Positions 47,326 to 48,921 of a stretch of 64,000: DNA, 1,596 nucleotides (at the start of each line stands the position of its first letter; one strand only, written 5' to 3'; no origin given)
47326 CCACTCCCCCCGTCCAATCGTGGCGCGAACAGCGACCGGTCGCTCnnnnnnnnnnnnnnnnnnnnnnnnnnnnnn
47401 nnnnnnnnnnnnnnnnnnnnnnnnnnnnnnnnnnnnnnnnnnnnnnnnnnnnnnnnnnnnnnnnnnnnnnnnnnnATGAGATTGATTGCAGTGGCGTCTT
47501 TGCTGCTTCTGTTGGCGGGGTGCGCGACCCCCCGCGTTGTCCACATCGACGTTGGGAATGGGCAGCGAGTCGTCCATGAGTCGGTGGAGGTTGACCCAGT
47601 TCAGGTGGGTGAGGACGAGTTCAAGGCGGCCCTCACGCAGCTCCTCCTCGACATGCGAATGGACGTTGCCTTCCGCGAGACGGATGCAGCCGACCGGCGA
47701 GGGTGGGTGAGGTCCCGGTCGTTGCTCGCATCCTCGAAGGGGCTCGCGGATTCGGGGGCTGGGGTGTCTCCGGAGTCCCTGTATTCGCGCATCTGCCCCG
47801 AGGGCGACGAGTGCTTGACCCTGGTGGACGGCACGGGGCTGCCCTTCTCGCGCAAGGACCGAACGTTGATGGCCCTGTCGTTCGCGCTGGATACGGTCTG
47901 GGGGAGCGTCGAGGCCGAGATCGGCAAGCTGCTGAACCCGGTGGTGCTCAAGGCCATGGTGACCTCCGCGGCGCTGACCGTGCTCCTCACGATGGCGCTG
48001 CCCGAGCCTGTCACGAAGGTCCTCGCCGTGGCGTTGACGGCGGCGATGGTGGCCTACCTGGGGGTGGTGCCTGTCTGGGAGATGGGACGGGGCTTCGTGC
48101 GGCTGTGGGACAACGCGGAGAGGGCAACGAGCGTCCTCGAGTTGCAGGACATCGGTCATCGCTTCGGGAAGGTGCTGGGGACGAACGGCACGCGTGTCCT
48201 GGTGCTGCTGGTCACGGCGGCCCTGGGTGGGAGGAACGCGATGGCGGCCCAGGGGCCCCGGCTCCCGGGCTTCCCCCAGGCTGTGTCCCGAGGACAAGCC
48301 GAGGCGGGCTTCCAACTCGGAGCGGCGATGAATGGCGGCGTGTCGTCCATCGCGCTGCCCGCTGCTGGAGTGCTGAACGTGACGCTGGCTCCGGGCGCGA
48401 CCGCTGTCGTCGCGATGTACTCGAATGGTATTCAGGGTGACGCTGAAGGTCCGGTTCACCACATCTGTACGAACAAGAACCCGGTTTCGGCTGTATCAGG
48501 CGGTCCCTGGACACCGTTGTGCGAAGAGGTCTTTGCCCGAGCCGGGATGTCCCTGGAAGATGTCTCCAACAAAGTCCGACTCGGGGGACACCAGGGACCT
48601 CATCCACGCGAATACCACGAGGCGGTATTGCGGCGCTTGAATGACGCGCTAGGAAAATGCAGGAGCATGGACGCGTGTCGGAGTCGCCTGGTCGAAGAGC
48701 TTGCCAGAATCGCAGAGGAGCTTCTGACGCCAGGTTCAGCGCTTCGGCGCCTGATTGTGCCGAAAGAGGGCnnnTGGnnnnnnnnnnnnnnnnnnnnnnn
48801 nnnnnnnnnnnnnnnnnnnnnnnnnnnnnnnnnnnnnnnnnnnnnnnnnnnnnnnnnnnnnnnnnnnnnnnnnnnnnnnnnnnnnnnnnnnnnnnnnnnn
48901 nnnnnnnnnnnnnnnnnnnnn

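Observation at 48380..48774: GC step inside the toxin gene coincides with the C-terminal domain boundary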

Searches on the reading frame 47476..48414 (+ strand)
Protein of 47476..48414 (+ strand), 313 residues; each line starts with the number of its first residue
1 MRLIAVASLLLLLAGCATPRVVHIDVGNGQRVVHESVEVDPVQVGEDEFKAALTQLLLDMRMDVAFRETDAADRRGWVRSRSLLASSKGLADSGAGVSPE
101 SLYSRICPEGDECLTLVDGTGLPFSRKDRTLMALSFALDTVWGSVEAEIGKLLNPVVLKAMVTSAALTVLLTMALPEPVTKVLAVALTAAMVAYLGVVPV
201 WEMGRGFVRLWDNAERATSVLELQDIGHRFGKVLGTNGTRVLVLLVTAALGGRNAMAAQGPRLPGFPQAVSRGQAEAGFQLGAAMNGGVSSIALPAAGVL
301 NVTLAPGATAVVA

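Call 61: search_protein_representatives(protein=window:47476-48414:+)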
Query: 313 residues. Proteins with E-value up to 0.001 (for the whole library): 379; up to 1e-10: 248; up to 1e-30: 52. The best 150 are listed.
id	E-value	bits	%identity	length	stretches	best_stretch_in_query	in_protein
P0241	1.9e-82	293.3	74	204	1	1-193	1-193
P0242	1.2e-75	271.0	76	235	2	135-233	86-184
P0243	4.4e-73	262.6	46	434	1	1-313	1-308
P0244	9.4e-65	235.2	49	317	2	122-313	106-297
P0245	2.0e-59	217.8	48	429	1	10-312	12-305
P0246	2.6e-57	210.8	45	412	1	6-313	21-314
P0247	3.3e-56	207.2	47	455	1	9-311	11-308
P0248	5.5e-56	206.5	45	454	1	5-313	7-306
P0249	8.6e-55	202.5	41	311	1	9-310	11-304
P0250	1.5e-54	201.8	43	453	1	5-310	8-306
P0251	6.8e-54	199.6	43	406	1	8-311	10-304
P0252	1.1e-53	198.9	46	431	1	5-313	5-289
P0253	8.0e-53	196.1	44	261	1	24-282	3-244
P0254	1.2e-52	195.5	46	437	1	11-312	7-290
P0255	3.3e-51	190.8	43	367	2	124-313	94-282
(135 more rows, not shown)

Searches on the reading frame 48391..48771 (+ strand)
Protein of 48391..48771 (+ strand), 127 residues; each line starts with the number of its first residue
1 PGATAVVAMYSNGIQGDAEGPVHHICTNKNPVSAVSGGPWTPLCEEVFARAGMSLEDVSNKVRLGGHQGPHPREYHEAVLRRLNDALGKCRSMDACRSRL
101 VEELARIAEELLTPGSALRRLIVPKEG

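Call 47: search_solved_structures(query=window:48391-48771:+, max_evalue=1, show_alignments=1)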
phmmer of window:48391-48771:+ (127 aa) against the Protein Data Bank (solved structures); distinct sequences matched with E-value up to 1: 1.
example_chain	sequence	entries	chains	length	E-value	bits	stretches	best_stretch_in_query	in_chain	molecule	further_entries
1l1m_A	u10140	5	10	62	0.82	12.9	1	46-95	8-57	Lactose operon repressor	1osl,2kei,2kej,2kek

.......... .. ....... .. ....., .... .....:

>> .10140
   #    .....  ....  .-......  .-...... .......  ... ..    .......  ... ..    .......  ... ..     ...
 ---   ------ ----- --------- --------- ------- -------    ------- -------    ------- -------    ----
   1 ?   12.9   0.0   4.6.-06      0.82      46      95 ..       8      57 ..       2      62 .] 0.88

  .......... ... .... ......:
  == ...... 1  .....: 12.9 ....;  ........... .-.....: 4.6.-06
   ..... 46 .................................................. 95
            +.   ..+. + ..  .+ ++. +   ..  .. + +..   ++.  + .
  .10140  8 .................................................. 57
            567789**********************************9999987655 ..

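Call 54: predict_structure(alignment_id=A2)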
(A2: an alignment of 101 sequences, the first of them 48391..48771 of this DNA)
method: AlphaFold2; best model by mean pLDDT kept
length: 127 residues; sequences in the alignment: 101
mean_pLDDT: 85.8   pTM: 0.84
mean pLDDT of the five models: 85.8, 85.6, 83.9, 82.0, 70.2
residues with pLDDT >= 90: 73; 70-90: 37; 50-70: 16; < 50: 1
segments of 3 or more residues with pLDDT < 50: none
pLDDT, mean of each block of 10 residues (from residue 1): 69 83 84 64 94 89 87 94 94 93 94 93 75
secondary structure, 60 per line:
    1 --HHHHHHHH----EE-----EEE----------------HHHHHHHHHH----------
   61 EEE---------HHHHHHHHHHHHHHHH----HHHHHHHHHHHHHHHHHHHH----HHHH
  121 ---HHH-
elements in order: H3-10 E22-24 H41-50 E61-63 H73-88 H93-112 H117-120

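Call 68: fold_search(model_id=the predicted structure, library=pdb)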
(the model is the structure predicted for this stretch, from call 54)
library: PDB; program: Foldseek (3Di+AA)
matches with E <= 10: 29; with E <= 0.001: 0
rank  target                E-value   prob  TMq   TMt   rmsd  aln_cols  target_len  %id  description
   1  8rdv_GS               2.3e+00  0.06  0.24  0.21  15.1        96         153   16  Cryo-EM structure of P. urativorans 70S ribosome in complex with hibernation factor Balon, mRNA and P-site tRNA (stru (released 2024-02-21)
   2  1qd7_F                3.5e+00  0.06  0.27  0.26  13.1       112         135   16  PARTIAL MODEL FOR 30S RIBOSOMAL SUBUNIT (released 1999-08-31)
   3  1rss                  3.7e+00  0.05  0.24  0.22  14.6        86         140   21  RIBOSOMAL PROTEIN S7 FROM THERMUS THERMOPHILUS (released 1998-02-11)
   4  2ev2_A                4.5e+00  0.06  0.27  0.20   8.1        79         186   20  Structure of Rv1264N, the regulatory domain of the mycobacterial adenylyl cylcase Rv1264, at pH 8.5 (released 2006-11-07)
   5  1y10_A                4.5e+00  0.03  0.21  0.10  10.3        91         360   19  Mycobacterial adenylyl cyclase Rv1264, holoenzyme, inhibited state (released 2005-05-24)
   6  7ohv_L                4.7e+00  0.06  0.21  0.22   6.5        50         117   14  Nog1-TAP associated immature ribosomal particles from S. cerevisiae after rpL2 expression shut down, population C (released 2021-11-03)
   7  7upq_J                4.7e+00  0.04  0.19  0.14   8.7        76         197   21  Crystal structure of designed heterotrimeric assembly DHT03_1arm_A21/B/C (released 2022-12-14)
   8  1fjg_G                5.0e+00  0.04  0.24  0.20  15.0        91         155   20  STRUCTURE OF THE THERMUS THERMOPHILUS 30S RIBOSOMAL SUBUNIT IN COMPLEX WITH THE ANTIBIOTICS STREPTOMYCIN, SPECTINOMYCI (released 2000-09-25)
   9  3rbn_A                5.0e+00  0.03  0.24  0.14  10.5       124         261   18  Crystal structure of MutL protein homolog 1 isoform 1 [Homo sapiens] (released 2011-04-27)
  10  7upq_A                5.3e+00  0.04  0.19  0.14   8.4        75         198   21  Crystal structure of designed heterotrimeric assembly DHT03_1arm_A21/B/C (released 2022-12-14)
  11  7qep_M3               5.3e+00  0.03  0.21  0.18  11.7        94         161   14  Cryo-EM structure of the ribosome from Encephalitozoon cuniculi (released 2022-02-09)
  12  3n0l_B                5.7e+00  0.05  0.25  0.10   8.8        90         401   14  Crystal structure of serine hydroxymethyltransferase from Campylobacter jejuni (released 2010-05-26)
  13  7upp_A                5.7e+00  0.03  0.20  0.11   8.2        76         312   20  Crystal structure of designed heterotrimeric assembly DHT03_2arm_A21/B21/C long (released 2022-12-14)
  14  7nac_L                6.0e+00  0.05  0.21  0.22   6.4        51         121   14  State E2 nucleolar 60S ribosomal biogenesis intermediate - Composite model (released 2022-11-09)
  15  2zm6_G                6.0e+00  0.03  0.24  0.20  15.5        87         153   21  Crystal structure of the Thermus thermophilus 30S ribosomal subunit (released 2009-04-14)
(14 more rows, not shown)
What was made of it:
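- Tried and rejected: Foldseek on pdb gave nothing with E < 1 (call 68).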
